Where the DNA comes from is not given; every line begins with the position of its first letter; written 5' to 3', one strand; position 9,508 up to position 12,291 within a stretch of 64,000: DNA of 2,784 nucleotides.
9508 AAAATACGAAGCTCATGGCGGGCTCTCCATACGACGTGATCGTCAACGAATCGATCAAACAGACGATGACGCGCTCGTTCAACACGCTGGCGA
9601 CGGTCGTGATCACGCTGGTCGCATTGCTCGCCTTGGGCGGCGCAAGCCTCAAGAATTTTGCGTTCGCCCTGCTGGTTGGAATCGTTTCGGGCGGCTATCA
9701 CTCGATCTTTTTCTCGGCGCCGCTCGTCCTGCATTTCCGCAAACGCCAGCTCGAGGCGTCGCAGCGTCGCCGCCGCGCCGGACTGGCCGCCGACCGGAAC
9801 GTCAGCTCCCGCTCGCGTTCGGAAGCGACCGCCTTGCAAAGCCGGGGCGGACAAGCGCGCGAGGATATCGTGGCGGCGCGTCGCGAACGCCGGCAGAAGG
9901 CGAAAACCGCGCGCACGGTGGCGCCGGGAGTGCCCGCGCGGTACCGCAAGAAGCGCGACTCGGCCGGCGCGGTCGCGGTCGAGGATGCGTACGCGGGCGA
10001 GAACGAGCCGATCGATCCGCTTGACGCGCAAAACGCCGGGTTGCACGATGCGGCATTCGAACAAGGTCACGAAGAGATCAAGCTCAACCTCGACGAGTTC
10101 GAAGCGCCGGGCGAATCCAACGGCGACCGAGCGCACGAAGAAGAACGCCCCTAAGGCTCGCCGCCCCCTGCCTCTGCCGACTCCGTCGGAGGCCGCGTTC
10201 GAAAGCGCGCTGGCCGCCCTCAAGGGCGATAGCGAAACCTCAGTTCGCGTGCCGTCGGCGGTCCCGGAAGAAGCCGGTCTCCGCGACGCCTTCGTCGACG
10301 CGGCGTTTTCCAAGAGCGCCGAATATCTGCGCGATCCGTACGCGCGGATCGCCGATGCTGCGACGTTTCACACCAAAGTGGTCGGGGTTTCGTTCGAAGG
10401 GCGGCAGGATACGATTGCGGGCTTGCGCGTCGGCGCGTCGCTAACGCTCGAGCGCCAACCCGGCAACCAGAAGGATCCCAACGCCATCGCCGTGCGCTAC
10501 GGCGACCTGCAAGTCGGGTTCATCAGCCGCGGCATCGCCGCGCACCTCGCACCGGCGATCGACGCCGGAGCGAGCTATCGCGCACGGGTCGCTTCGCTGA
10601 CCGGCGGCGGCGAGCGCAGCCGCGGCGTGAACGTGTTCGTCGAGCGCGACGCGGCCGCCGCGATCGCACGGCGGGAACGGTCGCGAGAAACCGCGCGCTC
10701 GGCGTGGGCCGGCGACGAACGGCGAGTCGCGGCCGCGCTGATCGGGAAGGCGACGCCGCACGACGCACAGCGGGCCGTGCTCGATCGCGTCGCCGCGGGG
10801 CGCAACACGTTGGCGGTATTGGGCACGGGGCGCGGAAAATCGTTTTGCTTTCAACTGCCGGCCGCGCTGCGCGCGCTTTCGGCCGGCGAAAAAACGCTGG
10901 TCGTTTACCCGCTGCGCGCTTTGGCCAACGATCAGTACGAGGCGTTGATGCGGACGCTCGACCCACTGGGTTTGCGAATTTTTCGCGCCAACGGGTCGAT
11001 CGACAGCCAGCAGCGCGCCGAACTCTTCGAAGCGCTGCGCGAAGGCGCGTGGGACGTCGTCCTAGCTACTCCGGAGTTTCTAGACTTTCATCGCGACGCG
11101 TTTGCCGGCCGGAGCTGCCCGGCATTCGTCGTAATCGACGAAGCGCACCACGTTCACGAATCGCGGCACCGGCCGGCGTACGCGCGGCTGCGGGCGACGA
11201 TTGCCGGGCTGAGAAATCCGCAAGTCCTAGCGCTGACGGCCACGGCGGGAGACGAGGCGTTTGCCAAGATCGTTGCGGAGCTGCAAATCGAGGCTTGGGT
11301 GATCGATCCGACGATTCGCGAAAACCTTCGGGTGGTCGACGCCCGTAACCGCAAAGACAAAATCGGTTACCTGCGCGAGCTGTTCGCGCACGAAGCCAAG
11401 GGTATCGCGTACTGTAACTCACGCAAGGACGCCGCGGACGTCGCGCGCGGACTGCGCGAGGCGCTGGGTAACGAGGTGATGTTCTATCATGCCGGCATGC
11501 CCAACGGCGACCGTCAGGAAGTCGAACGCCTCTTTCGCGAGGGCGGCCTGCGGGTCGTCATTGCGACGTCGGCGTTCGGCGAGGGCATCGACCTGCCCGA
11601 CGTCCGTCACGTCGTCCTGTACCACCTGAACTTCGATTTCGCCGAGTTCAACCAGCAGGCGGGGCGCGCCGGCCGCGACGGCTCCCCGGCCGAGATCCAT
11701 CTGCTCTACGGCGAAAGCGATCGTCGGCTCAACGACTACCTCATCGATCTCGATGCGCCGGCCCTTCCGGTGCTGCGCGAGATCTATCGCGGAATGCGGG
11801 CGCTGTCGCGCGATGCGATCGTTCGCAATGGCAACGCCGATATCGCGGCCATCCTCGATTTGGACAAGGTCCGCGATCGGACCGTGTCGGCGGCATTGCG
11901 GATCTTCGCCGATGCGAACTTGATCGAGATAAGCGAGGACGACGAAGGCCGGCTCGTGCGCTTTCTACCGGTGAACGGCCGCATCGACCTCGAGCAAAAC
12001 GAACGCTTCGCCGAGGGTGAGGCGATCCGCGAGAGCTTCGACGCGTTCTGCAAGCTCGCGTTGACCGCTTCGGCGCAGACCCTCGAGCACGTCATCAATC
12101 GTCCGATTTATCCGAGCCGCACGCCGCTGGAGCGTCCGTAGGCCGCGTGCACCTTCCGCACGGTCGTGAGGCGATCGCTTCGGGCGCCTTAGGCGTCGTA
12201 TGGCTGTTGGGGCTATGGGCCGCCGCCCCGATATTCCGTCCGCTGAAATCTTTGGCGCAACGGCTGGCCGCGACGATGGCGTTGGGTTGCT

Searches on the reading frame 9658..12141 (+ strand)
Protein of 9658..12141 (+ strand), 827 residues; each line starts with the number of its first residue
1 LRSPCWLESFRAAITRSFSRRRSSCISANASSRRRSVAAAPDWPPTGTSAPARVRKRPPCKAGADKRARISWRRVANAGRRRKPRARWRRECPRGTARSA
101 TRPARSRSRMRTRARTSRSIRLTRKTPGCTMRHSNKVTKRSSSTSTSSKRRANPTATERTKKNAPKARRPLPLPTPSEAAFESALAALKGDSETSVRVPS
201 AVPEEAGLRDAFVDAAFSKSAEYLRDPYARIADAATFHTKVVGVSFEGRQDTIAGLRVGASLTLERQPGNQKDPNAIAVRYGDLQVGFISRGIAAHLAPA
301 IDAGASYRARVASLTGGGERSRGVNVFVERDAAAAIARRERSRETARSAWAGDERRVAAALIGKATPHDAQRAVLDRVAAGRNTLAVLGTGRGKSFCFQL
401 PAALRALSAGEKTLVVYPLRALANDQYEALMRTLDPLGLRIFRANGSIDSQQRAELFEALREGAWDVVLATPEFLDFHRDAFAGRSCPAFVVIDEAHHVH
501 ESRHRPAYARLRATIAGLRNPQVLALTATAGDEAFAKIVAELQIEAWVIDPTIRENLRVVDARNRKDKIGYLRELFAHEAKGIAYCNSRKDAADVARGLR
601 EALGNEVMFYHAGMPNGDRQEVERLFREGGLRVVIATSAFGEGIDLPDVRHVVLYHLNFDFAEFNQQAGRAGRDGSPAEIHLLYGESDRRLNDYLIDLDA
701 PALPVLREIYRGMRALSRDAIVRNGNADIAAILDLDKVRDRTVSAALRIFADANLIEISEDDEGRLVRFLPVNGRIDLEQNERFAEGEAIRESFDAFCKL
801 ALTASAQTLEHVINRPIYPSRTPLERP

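Call 76: search_protein_families(library=pfam, proteins=[window:9658-12141:+], max_evalue=0.00001)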
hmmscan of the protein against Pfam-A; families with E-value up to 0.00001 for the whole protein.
window:9658-12141:+ (827 aa): 4 families
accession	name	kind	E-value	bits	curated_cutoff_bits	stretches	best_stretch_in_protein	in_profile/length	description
PF00271.37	Helicase_C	-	3.5e-26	92.1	23.5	1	568-675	2-110/110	Helicase conserved C-terminal domain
PF00270.35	DEAD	-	7.4e-25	88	26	1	370-532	3-162/167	DEAD/DEAH box helicase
PF08797.16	HIRAN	-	4e-11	43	24.7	1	236-315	3-81/96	HIRAN domain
PF04851.21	ResIII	-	8.5e-09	36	22.5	1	367-530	4-162/164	Type III restriction enzyme, res subunit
